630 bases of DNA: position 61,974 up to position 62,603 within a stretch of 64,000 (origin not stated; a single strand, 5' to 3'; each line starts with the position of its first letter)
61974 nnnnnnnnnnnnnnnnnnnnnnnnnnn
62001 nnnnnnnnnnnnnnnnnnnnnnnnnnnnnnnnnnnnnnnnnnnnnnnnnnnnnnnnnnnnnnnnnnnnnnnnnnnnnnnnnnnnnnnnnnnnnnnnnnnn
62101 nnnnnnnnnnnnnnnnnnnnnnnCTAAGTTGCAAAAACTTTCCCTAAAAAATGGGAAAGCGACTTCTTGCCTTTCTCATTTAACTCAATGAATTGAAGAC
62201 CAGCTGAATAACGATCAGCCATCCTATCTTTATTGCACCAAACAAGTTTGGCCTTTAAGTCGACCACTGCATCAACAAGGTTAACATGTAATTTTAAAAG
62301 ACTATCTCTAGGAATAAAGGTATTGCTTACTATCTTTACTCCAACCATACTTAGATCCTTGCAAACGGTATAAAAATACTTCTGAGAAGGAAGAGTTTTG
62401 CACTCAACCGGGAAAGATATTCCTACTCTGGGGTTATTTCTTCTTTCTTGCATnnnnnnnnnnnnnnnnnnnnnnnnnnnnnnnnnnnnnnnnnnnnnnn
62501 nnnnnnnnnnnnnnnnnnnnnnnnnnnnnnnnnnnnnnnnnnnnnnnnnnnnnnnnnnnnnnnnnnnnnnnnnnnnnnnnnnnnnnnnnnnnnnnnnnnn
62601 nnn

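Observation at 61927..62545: Two near-identical promoter modules in inverted orientation bracket the pilZ gene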

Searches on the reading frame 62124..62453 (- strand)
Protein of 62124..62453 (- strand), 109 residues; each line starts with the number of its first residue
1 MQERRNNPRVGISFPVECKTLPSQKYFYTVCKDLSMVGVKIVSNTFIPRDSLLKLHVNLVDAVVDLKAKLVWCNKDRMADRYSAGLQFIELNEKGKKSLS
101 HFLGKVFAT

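Call 13: search_protein_families(library=pfam, proteins=[window:62124-62453:-], max_evalue=0.01)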
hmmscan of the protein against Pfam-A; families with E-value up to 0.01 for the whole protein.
window:62124-62453:- (109 aa): 1 family
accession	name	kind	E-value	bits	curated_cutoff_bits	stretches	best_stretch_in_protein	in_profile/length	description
PF07238.19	PilZ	-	6.7e-13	49.3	22.5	1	3-103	1-100/102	PilZ domain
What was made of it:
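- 62124..62453 (-): pilZ, a 109-aa single-domain PilZ protein with RxxxR (R5..R9) and DxSxxG (D33, S35, G38). Pfam PF07238, E 6.7e-13 (call 13).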

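Call 14: find_encoding_contigs(protein=window:62124-62453:-, flank=5000, max_places=10)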
Protein window:62124-62453:- (109 aa): no gene with exactly this product is on record in the collection.
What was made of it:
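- Tried and rejected: The source genome itself is not in that collection, and its PilZ is not on record (call 14).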

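Call 17: find_homologous_proteins(query=window:62124-62453:-, max_evalue=0.001)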
Query window:62124-62453:- (109 aa): 41 proteins with E <= 0.001 among 47 candidates.
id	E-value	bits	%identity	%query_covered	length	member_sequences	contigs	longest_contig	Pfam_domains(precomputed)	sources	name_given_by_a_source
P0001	1.2e-54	200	81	100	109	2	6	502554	PF07238.20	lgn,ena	-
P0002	3.4e-53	196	79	100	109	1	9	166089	PF07238.20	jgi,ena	-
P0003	9.5e-53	194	79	100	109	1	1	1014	PF07238.20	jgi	jgi:c-di-GMP-binding flagellar brake protein YcgR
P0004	1.9e-52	193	79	100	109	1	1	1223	PF07238.20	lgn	-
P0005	4.3e-44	166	67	97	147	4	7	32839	PF07238.20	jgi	jgi:c-di-GMP-binding flagellar brake protein YcgR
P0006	5.9e-44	166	66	98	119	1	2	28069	PF07238.20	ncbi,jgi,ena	-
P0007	7.2e-43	163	67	98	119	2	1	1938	PF07238.20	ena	-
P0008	1.4e-40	155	64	97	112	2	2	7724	PF07238.20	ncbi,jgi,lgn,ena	ncbi:MAG: PilZ domain-containing protein [Candidatus Omnitrophota bacterium]|jgi:c-di-GMP-binding fl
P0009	1.7e-40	155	64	100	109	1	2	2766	PF07238.20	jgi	jgi:c-di-GMP-binding flagellar brake protein YcgR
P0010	2.3e-38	148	97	68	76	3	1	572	PF07238.20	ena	-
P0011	3.4e-38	147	59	97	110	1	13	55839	PF07238.20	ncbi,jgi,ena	-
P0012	9.9e-38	146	58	98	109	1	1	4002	PF07238.20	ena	-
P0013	5.4e-36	140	57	98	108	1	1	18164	PF07238.20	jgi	jgi:c-di-GMP-binding flagellar brake protein YcgR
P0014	8.8e-36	140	56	97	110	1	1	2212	PF07238.20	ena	-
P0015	4.6e-35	137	59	94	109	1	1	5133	PF07238.20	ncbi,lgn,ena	-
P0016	4.9e-35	137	56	100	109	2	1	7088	PF07238.20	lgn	-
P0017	5.6e-35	137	57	98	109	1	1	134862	PF07238.20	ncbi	ncbi:MAG: PilZ domain-containing protein [Candidatus Omnitrophota bacterium]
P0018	2.6e-34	135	56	94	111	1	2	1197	PF07238.20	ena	-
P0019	4.7e-34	134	85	68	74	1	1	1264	PF07238.20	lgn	-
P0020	5.8e-34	134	55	98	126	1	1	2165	PF07238.20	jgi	jgi:c-di-GMP-binding flagellar brake protein YcgR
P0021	1.3e-33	133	52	100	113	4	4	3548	PF07238.20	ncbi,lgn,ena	-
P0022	1.7e-33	132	55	97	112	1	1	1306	PF07238.20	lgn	-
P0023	1.8e-33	132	54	97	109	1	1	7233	PF07238.20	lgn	-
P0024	5.2e-33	131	52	100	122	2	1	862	PF07238.20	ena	-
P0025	6.8e-33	130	54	96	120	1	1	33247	PF07238.20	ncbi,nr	ncbi:MAG: PilZ domain-containing protein [Candidatus Omnitrophica bacterium]|nr:PilZ domain-containi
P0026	1.9e-32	129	84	68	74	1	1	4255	PF07238.20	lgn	-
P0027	5.3e-32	128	55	91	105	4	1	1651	PF07238.20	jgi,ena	jgi:c-di-GMP-binding flagellar brake protein YcgR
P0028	2.0e-31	126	52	94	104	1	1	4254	PF07238.20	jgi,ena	-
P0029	4.7e-31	125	52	94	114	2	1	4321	PF07238.20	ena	-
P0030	4.7e-31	125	52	94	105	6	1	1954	PF07238.20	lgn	-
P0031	6.2e-31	124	53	94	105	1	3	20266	PF07238.20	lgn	-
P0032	2.0e-30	122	54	91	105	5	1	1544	PF07238.20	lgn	-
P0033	3.1e-30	122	53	94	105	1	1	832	PF07238.20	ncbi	-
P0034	7.5e-30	121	51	90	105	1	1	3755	PF07238.20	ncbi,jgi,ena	ncbi:MAG: PilZ domain-containing protein [Candidatus Omnitrophota bacterium]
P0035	7.8e-30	121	54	94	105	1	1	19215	PF07238.20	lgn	-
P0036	1.2e-29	120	50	94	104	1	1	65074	PF07238.20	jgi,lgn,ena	-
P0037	1.2e-29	120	52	94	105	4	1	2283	PF07238.20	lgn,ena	-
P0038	5.9e-27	111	49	95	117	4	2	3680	PF07238.20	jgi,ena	-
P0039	3.1e-24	103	50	95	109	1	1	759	PF07238.20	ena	-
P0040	2.1e-22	97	55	67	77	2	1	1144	PF07238.20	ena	-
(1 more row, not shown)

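Call 19: find_encoding_contigs(protein=P0001, flank=4000, max_places=4)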
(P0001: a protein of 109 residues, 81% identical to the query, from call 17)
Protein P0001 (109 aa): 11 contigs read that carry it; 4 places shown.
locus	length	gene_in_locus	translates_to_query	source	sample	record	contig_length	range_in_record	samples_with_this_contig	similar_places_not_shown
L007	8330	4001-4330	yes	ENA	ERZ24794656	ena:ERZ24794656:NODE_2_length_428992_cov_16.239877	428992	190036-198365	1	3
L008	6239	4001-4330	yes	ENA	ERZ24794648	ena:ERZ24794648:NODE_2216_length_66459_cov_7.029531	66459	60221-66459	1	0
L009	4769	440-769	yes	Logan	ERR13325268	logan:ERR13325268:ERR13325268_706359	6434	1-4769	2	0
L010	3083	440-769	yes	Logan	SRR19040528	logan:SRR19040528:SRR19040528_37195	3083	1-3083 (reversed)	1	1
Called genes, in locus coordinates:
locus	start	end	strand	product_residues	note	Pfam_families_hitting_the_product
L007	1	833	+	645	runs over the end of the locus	PF07719:TPR_2 (faint)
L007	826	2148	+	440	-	PF00749:tRNA-synt_1c, PF19269:Anticodon_2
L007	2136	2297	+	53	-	-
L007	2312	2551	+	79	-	-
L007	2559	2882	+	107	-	-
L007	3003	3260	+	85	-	-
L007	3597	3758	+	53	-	-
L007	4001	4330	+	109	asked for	PF07238:PilZ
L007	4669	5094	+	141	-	PF01475:FUR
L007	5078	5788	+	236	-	PF00970:FAD_binding_6 (weak), PF00175:NAD_binding_1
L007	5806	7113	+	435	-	PF03063:Prismane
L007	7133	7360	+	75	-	PF01106:NifU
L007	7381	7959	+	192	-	PF00210:Ferritin, PF02915:Rubrerythrin, PF01155:HypA (faint), PF23458:DUF7130 (weak), PF21349:RUBY_RBDX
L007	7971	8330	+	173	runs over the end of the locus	PF00210:Ferritin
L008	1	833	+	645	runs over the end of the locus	PF07719:TPR_2 (faint)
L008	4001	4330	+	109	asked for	PF07238:PilZ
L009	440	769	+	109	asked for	PF07238:PilZ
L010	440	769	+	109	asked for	PF07238:PilZ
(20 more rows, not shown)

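Call 20: find_encoding_contigs(protein=P0002, flank=4000, max_places=4)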
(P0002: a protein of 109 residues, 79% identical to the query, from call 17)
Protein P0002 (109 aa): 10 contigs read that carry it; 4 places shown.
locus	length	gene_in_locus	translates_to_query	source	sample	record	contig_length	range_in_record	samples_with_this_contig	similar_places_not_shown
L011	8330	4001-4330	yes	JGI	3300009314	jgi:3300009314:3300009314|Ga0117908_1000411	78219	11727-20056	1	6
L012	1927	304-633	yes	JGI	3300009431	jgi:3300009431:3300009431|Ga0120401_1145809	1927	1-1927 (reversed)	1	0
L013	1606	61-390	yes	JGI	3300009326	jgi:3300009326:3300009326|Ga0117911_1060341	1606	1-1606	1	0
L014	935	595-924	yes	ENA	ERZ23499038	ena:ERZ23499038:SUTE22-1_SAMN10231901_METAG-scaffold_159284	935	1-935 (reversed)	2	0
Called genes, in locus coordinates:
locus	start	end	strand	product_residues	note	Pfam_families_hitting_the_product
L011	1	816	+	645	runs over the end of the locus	PF07719:TPR_2 (faint), PF12895:ANAPC3 (weak)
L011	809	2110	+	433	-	PF00749:tRNA-synt_1c, PF19269:Anticodon_2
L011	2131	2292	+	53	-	-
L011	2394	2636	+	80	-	-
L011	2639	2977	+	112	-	-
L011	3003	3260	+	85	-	-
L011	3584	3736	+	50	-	-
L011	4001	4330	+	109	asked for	PF07238:PilZ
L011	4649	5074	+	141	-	PF01475:FUR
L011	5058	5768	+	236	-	PF00970:FAD_binding_6 (weak), PF00175:NAD_binding_1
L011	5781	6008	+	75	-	PF01106:NifU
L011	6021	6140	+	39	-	PF06397:Desulfoferrod_N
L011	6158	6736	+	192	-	PF00210:Ferritin, PF02915:Rubrerythrin, PF01155:HypA (weak), PF23458:DUF7130 (weak), PF21349:RUBY_RBDX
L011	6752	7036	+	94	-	PF18905:DUF5661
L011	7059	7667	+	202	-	PF02915:Rubrerythrin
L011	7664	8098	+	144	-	-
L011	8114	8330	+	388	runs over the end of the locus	PF04945:YHS, PF03773:ArsP_1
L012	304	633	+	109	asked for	PF07238:PilZ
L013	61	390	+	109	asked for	PF07238:PilZ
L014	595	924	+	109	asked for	PF07238:PilZ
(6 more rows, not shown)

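Call 21: find_encoding_contigs(protein=P0005, flank=4000, max_places=2)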
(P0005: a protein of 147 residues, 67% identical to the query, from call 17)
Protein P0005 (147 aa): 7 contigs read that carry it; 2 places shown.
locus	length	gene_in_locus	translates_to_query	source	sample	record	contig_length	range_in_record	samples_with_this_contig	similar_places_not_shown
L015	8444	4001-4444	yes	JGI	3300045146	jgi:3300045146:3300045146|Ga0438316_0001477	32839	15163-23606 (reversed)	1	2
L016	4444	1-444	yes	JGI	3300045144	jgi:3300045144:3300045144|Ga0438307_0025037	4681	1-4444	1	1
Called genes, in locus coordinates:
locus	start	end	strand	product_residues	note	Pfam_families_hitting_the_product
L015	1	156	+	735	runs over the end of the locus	-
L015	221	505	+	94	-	-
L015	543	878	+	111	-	-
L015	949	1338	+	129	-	PF00072:Response_reg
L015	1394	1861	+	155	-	-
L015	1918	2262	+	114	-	-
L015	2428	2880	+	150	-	-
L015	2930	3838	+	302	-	PF13414:TPR_11, PF21033:RMD1-3, PF14559:TPR_19, PF00515:TPR_1, PF07719:TPR_2, PF13181:TPR_8, PF13424:TPR_12, PF13414:TPR_11, +28 more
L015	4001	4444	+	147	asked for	PF07238:PilZ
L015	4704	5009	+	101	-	-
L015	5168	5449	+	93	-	-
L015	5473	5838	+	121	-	PF22571:LiaI-LiaF-TM_PspC (weak)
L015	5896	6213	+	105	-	-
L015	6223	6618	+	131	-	-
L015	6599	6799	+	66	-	-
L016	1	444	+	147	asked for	PF07238:PilZ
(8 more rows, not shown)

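Call 22: find_encoding_contigs(protein=P0006, flank=4000, max_places=2)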
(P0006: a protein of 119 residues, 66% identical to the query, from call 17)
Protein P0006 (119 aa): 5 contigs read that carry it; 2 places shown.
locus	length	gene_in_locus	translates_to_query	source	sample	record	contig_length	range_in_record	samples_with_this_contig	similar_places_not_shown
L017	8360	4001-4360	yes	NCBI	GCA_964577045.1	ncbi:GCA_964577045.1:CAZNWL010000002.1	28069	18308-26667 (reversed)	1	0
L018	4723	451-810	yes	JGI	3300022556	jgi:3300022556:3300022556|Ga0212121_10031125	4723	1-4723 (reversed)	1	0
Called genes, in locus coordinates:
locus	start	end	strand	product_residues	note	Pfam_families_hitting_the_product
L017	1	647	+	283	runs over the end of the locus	PF02775:TPP_enzyme_C, PF12367:PFO_beta_C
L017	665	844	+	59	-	PF00301:Rubredoxin, PF21349:RUBY_RBDX (faint)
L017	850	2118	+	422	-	PF07690:MFS_1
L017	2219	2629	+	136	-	PF08823:PG_binding_2 (faint), PF01471:PG_binding_1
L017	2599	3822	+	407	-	PF00691:OmpA, PF01476:LysM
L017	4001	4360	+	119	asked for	PF07238:PilZ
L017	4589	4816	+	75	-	PF01106:NifU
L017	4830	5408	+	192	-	PF00210:Ferritin, PF02915:Rubrerythrin, PF23458:DUF7130 (weak), PF21349:RUBY_RBDX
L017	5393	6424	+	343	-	PF03773:ArsP_1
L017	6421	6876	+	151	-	-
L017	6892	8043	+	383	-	PF00923:TAL_FSA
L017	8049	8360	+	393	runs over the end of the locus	PF00753:Lactamase_B, PF19583:ODP, PF12706:Lactamase_B_2 (weak), PF00258:Flavodoxin_1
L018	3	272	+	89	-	?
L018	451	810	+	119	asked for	PF07238:PilZ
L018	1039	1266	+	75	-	PF01106:NifU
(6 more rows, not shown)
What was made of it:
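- On Type I toxin-antitoxin: The neighbours called in relatives are PilZ and Fur/NifU (calls 19, 20, 22).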

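Call 23: find_encoding_contigs(protein=P0011, flank=4000, max_places=2)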
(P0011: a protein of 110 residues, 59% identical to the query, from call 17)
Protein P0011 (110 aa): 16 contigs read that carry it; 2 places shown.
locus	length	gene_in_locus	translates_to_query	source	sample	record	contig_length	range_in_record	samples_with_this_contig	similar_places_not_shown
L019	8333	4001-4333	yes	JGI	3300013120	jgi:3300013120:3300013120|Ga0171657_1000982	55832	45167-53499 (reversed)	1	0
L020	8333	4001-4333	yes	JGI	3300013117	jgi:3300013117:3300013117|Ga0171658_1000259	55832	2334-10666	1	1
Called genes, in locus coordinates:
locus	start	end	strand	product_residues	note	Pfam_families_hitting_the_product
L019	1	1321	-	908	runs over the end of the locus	PF03176:MMPL, PF02460:Patched, PF12349:Sterol-sensing, PF03176:MMPL, PF00873:ACR_tran, PF00027:cNMP_binding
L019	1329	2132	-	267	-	PF07044:DUF1329 (faint), PF17131:TP_0789-like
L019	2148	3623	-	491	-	-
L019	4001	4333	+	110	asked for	PF07238:PilZ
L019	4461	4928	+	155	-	PF22381:Staph_reg_Sar_Rot (weak), PF12802:MarR_2, PF01047:MarR, PF13463:HTH_27 (weak)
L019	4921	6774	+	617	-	PF05977:MFS_3, PF07690:MFS_1, PF01553:Acyltransferase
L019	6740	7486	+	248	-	PF02129:Peptidase_S15 (faint), PF12146:Hydrolase_4, PF00561:Abhydrolase_1, PF12697:Abhydrolase_6, PF03959:FSH1 (weak), PF12146:Hydrolase_4 (weak)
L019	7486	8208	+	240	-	PF00132:Hexapep, PF14602:Hexapep_2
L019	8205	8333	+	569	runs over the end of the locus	PF00501:AMP-binding, PF23562:AMP-binding_C_3 (faint), PF13193:AMP-binding_C (weak)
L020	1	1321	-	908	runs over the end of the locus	PF03176:MMPL, PF00873:ACR_tran (weak), PF02460:Patched, PF12349:Sterol-sensing, PF03176:MMPL, PF00873:ACR_tran, PF00027:cNMP_binding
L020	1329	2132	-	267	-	PF07044:DUF1329 (faint), PF17131:TP_0789-like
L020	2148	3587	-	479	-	-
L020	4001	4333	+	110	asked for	PF07238:PilZ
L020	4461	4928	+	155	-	PF22381:Staph_reg_Sar_Rot (weak), PF12802:MarR_2, PF01047:MarR, PF13463:HTH_27 (weak)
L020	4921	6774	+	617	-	PF05977:MFS_3, PF07690:MFS_1, PF01553:Acyltransferase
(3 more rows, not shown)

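Call 24: find_encoding_contigs(protein=P0017, flank=4000, max_places=2)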
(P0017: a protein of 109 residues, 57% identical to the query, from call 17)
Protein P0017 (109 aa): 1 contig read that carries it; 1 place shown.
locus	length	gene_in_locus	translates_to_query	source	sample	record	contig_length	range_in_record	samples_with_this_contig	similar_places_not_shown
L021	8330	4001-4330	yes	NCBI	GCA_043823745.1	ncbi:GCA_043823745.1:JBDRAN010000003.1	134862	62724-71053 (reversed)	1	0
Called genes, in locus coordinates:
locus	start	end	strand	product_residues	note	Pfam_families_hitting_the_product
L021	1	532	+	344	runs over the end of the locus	PF13487:HD_5, PF01966:HD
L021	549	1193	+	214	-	PF05036:SPOR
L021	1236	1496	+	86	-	-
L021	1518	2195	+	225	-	PF08239:SH3_3, PF06347:SH3_4 (weak), PF08239:SH3_3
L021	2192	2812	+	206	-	PF02163:Peptidase_M50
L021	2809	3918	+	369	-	PF13685:Fe-ADH_2 (weak), PF01761:DHQ_synthase, PF24621:DHQS_C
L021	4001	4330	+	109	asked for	PF07238:PilZ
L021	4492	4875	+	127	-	PF07238:PilZ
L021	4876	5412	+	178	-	PF14385:DUF4416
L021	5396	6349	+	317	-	PF13353:Fer4_12 (weak), PF04055:Radical_SAM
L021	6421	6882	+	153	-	PF09835:DUF2062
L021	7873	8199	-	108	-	PF00072:Response_reg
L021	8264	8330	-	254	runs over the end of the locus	PF00072:Response_reg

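Call 29: find_encoding_contigs(protein=P0008, flank=3000, max_places=2)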
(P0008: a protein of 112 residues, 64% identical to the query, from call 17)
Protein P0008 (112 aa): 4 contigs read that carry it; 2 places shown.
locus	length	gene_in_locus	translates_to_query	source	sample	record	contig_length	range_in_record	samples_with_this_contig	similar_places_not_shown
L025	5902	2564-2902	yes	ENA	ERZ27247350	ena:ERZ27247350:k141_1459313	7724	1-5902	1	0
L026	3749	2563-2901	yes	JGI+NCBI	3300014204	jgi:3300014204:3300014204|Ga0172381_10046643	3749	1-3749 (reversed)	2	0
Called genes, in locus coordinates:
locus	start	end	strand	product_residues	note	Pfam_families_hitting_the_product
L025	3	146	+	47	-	?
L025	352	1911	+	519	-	PF00990:GGDEF, PF13487:HD_5, PF01966:HD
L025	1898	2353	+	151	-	PF00383:dCMP_cyt_deam_1, PF14437:MafB19-deam, PF14439:Bd3614-deam (weak)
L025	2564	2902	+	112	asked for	PF07238:PilZ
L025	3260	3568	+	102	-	-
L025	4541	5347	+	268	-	PF01699:Na_Ca_ex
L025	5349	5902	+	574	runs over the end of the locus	PF05496:RuvB_N (faint), PF13177:DNA_pol3_delta2, PF13401:AAA_22 (weak), PF00004:AAA, PF07728:AAA_5 (weak), PF13173:AAA_14 (faint), PF22608:DNAX_ATPase_lid, PF12169:DNA_pol3_gamma3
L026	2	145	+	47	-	?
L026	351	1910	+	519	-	PF00990:GGDEF, PF13487:HD_5, PF01966:HD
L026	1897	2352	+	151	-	PF00383:dCMP_cyt_deam_1, PF14437:MafB19-deam, PF14439:Bd3614-deam (weak)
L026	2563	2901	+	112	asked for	PF07238:PilZ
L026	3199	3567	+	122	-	-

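Call 30: find_encoding_contigs(protein=P0013, flank=3000, max_places=1)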
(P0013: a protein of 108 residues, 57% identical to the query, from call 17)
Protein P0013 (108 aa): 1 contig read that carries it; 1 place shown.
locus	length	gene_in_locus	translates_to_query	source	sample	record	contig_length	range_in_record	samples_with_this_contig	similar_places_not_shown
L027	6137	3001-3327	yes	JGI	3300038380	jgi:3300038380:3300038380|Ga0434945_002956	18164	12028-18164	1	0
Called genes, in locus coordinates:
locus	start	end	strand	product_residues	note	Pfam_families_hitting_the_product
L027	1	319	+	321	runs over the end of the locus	PF13487:HD_5, PF01966:HD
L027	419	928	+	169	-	PF05036:SPOR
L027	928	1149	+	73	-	-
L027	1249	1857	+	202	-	PF02163:Peptidase_M50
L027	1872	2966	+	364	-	PF13685:Fe-ADH_2 (weak), PF01761:DHQ_synthase, PF24621:DHQS_C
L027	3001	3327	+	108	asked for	PF07238:PilZ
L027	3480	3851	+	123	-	PF07238:PilZ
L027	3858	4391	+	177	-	PF14385:DUF4416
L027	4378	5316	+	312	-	PF13353:Fer4_12 (weak), PF04055:Radical_SAM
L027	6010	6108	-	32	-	PF01272:GreA_GreB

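Call 31: find_encoding_contigs(protein=P0025, flank=3000, max_places=1)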
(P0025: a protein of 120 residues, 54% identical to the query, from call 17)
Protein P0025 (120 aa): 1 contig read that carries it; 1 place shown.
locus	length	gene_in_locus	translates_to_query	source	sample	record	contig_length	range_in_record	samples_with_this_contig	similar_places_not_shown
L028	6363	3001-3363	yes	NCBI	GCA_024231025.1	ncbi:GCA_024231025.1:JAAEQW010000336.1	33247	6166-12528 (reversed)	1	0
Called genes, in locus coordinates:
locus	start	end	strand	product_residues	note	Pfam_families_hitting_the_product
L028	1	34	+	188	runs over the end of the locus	PF05036:SPOR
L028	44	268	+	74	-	-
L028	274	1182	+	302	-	PF08239:SH3_3, PF06347:SH3_4 (weak), PF08239:SH3_3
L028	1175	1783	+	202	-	PF02163:Peptidase_M50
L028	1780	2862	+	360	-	PF00465:Fe-ADH (faint), PF13685:Fe-ADH_2, PF01761:DHQ_synthase, PF24621:DHQS_C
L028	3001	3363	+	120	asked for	PF07238:PilZ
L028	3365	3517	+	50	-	-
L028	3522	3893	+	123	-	PF07238:PilZ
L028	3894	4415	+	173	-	PF14385:DUF4416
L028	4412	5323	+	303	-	PF13353:Fer4_12, PF04055:Radical_SAM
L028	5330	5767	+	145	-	-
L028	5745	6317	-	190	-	PF07963:N_methyl (weak), PF22434:PilW_C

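Call 32: find_encoding_contigs(protein=P0036, flank=3000, max_places=1)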
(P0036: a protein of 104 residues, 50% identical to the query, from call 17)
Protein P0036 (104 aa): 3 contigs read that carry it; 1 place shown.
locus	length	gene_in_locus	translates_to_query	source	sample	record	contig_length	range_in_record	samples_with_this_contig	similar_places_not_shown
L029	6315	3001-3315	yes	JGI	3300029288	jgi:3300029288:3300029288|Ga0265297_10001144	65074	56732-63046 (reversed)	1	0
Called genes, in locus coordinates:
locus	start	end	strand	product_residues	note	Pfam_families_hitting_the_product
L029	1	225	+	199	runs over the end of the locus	PF05036:SPOR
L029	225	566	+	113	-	-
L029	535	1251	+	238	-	PF06347:SH3_4 (weak), PF08239:SH3_3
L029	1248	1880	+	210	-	PF02163:Peptidase_M50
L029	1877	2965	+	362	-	PF13685:Fe-ADH_2, PF01761:DHQ_synthase, PF24621:DHQS_C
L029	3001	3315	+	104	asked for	PF07238:PilZ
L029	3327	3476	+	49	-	-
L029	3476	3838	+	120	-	PF07238:PilZ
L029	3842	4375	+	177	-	PF14385:DUF4416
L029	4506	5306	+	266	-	PF04055:Radical_SAM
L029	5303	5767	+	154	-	PF09835:DUF2062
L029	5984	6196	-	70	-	-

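Call 33: find_encoding_contigs(protein=P0031, flank=3000, max_places=1)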
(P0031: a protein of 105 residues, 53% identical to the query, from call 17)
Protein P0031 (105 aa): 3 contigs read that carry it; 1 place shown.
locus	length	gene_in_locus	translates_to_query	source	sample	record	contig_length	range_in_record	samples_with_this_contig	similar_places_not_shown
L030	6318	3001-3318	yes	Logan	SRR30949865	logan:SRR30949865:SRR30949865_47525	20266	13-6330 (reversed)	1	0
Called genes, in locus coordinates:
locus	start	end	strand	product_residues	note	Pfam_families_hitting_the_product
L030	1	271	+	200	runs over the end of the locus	PF05036:SPOR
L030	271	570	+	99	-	-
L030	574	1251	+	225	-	PF06347:SH3_4 (weak), PF08239:SH3_3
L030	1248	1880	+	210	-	PF02163:Peptidase_M50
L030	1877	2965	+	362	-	PF13685:Fe-ADH_2 (weak), PF01761:DHQ_synthase, PF24621:DHQS_C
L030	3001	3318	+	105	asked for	PF07238:PilZ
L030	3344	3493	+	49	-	-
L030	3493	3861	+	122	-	PF07238:PilZ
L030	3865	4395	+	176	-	PF14385:DUF4416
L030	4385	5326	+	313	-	PF04055:Radical_SAM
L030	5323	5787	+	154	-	PF09835:DUF2062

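Call 59: search_protein_families(library=ncbifam, proteins=[window:62124-62453:-], max_evalue=0.001)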
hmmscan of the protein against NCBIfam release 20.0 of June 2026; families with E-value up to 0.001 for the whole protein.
window:62124-62453:- (109 aa): 1 family
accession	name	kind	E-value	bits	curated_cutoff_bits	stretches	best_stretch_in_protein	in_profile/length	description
TIGR02266.1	gmx_TIGR02266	paralog_domain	2.3e-07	30.9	68.7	1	9-103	1-95/96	TIGR02266 family protein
